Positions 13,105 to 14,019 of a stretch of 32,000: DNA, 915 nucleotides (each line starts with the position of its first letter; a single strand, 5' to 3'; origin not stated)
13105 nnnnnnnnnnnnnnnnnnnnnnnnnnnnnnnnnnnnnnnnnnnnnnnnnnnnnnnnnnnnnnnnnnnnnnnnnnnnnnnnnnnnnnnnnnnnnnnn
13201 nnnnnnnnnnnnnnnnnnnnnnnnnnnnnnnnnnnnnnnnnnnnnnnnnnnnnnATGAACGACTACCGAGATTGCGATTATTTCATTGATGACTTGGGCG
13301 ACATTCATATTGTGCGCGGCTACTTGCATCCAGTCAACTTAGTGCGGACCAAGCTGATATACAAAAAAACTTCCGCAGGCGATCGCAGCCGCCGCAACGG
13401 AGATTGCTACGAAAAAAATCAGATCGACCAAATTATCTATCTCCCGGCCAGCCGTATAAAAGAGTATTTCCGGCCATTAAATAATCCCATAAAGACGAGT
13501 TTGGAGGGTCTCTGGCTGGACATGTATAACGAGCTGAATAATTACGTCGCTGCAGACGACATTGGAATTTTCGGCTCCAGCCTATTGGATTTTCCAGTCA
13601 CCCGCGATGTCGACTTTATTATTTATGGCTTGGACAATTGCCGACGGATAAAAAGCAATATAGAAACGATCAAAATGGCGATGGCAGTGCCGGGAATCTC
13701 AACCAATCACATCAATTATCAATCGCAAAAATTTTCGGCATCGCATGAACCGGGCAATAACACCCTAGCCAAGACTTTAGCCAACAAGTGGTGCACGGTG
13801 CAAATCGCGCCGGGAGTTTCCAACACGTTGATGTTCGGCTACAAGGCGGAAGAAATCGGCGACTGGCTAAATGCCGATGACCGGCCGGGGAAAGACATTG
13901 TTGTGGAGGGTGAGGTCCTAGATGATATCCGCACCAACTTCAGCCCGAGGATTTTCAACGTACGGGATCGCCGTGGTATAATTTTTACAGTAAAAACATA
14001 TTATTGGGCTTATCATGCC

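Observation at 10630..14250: NrtR-like / TRAM-less methylthiotransferase-like radical SAM / 2PGK-like kinase / nucleotidyltransferase cluster: candidate undescribed pathway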

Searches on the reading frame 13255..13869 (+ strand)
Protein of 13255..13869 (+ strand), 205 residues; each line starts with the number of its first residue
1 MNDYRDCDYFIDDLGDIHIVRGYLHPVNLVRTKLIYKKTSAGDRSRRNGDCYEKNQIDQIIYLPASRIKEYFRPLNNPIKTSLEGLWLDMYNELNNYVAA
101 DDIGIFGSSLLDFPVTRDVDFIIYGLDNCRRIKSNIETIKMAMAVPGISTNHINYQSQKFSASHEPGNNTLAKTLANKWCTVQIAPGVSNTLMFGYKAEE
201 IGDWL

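Call 66: predict_structure(alignment_id=A4)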
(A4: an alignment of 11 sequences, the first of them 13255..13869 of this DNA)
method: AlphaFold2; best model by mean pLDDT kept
length: 205 residues; sequences in the alignment: 11
mean_pLDDT: 86.5   pTM: 0.79
mean pLDDT of the five models: 86.5, 83.0, 80.7, 80.5, 80.3
residues with pLDDT >= 90: 119; 70-90: 61; 50-70: 24; < 50: 1
segments of 3 or more residues with pLDDT < 50: none
pLDDT, mean of each block of 10 residues (from residue 1): 84 97 91 96 93 92 96 94 90 95 93 86 94 89 77 75 64 70 70 88 70
secondary structure, 60 per line:
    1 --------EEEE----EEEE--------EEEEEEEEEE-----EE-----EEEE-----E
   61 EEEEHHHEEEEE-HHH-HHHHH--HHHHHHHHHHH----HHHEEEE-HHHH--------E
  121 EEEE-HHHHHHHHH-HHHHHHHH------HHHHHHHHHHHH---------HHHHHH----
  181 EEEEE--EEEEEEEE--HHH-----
elements in order: E9-12 E17-20 E29-38 E51-54 E60-64 E68-72 H78-82 H85-95 E103-106 H108-111 E120-124 H126-134 H136-143 H150-161 H171-176 E181-185 E188-195

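Call 68: fold_search(model_id=the predicted structure, library=pdb)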
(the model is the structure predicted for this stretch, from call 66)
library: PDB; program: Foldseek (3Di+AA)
matches with E <= 10: 591; with E <= 0.001: 0
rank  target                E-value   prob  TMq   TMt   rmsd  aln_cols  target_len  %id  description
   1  3jcr_P                7.6e-02  0.72  0.19  0.36   7.6        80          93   14  3D structure determination of the human*U4/U6.U5* tri-snRNP complex (released 2016-03-09)
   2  4a4k_I                9.7e-02  0.21  0.23  0.20  20.2       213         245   14  Crystal structure of the S. cerevisiae Ski2 insertion domain (released 2011-12-21)
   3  2y27_B                1.0e-01  0.16  0.21  0.12  16.2       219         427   10  crystal structure of PaaK1 in complex with ATP from Burkholderia cenocepacia (released 2011-05-04)
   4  4pjo_A                1.3e-01  0.77  0.19  0.38   5.1        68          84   12  Minimal U1 snRNP (released 2014-12-31)
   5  5mc6_h                1.4e-01  0.18  0.23  0.05  20.9       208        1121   13  Cryo-EM structure of a native ribosome-Ski2-Ski3-Ski8 complex from S. cerevisiae (released 2017-01-18)
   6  4a4k_C                1.5e-01  0.16  0.22  0.19  20.0       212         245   12  Crystal structure of the S. cerevisiae Ski2 insertion domain (released 2011-12-21)
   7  7owc_D                1.6e-01  0.35  0.18  0.34  12.7        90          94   10  Structure of CYLD CAP-Gly3 (467-565) bound to Ub; orthorhobic space group (released 2021-10-20)
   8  4a4k_A                1.6e-01  0.21  0.24  0.21  20.6       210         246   14  Crystal structure of the S. cerevisiae Ski2 insertion domain (released 2011-12-21)
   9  9l5r_u                1.7e-01  0.54  0.20  0.39   9.4        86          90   15  Cryo-EM structure of the thermophile spliceosome (state ILS) (released 2025-03-12)
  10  3pgw_W                1.8e-01  0.72  0.18  0.34   5.0        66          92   11  Crystal structure of human U1 snRNP (released 2010-12-29)
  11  5hk3_B                1.9e-01  0.87  0.22  0.39   5.2        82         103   13  Crystal structure of M. tuberculosis MazF-mt3 T52D-F62D mutant in complex with DNA (released 2017-01-18)
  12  5yzg_h                1.9e-01  0.51  0.19  0.39   8.2        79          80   13  The Cryo-EM Structure of Human Catalytic Step I Spliceosome (C complex) at 4.1 angstrom resolution (released 2018-08-08)
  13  5xjc_a                1.9e-01  0.51  0.19  0.39   8.2        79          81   13  Cryo-EM structure of the human spliceosome just prior to exon ligation at 3.6 angstrom (released 2017-07-05)
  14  9jxc_A                1.9e-01  0.11  0.17  0.23  15.8       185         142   11  Crystal Structure of AbOhr-R15C (released 2024-11-06)
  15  4pjo_o                2.1e-01  0.66  0.19  0.39   5.1        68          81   12  Minimal U1 snRNP (released 2014-12-31)
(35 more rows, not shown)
